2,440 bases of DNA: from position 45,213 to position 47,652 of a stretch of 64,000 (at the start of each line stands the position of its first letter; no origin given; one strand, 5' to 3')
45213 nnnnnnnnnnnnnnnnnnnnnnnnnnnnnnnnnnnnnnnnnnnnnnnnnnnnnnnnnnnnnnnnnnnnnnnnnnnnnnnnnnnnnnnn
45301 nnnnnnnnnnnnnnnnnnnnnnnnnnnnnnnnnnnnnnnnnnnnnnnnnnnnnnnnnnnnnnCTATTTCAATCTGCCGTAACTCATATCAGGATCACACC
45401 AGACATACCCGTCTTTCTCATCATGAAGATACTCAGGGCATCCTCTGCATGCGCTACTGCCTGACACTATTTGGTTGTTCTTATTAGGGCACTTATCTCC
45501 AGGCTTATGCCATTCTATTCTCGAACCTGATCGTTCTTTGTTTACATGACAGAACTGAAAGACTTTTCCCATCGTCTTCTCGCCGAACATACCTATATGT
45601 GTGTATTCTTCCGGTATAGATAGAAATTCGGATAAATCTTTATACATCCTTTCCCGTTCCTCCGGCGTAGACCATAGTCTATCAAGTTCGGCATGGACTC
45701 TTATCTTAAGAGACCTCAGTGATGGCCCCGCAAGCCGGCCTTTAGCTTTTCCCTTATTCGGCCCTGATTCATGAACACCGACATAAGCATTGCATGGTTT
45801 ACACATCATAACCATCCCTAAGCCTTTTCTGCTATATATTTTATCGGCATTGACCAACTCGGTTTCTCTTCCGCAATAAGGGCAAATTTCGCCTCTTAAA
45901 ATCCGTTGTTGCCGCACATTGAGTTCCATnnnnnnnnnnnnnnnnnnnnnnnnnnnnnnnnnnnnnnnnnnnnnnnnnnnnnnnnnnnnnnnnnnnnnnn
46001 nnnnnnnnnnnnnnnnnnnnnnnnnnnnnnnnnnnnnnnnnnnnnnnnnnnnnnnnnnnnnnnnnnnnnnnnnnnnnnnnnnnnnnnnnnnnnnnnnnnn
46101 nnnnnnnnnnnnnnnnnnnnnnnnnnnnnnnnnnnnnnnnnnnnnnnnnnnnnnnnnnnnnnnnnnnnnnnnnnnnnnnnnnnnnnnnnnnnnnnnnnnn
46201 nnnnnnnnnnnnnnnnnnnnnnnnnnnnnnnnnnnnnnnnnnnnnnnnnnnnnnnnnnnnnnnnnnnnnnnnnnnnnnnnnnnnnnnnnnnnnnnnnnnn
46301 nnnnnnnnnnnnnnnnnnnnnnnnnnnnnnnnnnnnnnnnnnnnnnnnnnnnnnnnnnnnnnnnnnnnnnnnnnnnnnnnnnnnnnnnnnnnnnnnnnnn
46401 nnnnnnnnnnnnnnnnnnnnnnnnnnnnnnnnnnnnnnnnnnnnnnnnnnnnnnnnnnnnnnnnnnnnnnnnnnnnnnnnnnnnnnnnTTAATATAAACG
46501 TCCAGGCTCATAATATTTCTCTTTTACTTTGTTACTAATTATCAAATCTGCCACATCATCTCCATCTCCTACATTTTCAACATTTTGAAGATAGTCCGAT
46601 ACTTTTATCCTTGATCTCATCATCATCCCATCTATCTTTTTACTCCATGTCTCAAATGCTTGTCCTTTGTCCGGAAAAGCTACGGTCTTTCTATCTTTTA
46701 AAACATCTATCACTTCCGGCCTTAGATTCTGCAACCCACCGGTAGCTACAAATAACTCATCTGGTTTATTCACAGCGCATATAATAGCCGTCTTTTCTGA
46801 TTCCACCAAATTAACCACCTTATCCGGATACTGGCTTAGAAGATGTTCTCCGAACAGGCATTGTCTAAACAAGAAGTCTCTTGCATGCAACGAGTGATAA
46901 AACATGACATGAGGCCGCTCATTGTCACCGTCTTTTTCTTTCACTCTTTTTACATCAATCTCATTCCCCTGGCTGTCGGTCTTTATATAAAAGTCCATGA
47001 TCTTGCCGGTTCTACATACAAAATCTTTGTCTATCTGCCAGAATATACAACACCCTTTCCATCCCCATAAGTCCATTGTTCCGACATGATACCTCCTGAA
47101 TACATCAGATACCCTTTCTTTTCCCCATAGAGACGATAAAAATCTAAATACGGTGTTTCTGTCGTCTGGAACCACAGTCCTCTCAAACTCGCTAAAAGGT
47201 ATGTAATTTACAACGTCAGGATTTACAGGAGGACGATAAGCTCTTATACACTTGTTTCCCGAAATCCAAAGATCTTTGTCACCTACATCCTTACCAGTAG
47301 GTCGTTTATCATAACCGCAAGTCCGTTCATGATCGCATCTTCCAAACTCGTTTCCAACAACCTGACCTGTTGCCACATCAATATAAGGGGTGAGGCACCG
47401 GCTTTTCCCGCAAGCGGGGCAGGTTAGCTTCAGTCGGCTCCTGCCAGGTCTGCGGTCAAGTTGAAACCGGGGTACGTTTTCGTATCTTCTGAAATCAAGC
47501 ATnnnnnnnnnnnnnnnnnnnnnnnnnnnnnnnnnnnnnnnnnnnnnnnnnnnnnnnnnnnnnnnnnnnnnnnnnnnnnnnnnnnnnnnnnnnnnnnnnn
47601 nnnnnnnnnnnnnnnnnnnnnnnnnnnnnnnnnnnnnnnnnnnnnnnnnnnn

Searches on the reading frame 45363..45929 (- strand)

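Call 49: search_protein_families(library=pfam, proteins=[window:45363-45929:-], max_evalue=0.001)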
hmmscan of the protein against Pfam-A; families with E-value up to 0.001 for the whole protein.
window:45363-45929:- (188 aa): 2 families
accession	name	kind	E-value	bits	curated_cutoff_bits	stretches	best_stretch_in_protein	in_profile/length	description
PF11672.13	DUF3268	-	2.4e-27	96.1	28.4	1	15-127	4-118/121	zinc-finger-containing domain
PF14354.12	Lar_restr_allev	-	0.00079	20.1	28.6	1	16-55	6-40/58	Restriction alleviation protein Lar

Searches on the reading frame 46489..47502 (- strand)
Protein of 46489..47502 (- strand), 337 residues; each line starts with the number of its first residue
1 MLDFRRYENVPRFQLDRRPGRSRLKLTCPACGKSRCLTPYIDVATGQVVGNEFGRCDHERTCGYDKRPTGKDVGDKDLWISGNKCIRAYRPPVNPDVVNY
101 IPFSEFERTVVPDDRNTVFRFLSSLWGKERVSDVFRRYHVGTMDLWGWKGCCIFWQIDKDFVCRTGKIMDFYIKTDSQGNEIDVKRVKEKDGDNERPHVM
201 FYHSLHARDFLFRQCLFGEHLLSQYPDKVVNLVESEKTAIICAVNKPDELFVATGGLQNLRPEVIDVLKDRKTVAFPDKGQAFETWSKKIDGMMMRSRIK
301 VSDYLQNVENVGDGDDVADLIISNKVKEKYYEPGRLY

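Call 48: search_protein_families(library=pfam, proteins=[window:46489-47502:-], max_evalue=0.001)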
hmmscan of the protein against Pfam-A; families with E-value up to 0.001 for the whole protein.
window:46489-47502:- (337 aa): 2 families
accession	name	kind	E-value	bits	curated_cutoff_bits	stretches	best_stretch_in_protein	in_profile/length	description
PF19898.4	DUF6371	-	1.7e-41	142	27.7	1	116-279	1-150/150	Domain of unknown function (DUF6371)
PF21957.2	Zn_ribbon_16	-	3.2e-17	62.7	27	1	12-69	2-57/65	Zinc beta-ribbon finger, putative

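Call 63: search_protein_families(library=ncbifam, proteins=[window:46489-47502:-], max_evalue=0.01)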
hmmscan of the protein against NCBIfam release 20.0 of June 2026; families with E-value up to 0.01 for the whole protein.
window:46489-47502:- (337 aa): 1 family
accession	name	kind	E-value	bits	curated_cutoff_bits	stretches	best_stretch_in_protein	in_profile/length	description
NF040506.1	PG0870_Nterm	domain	6.6e-17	61.4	50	1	13-68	1-54/56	PG0870-related protein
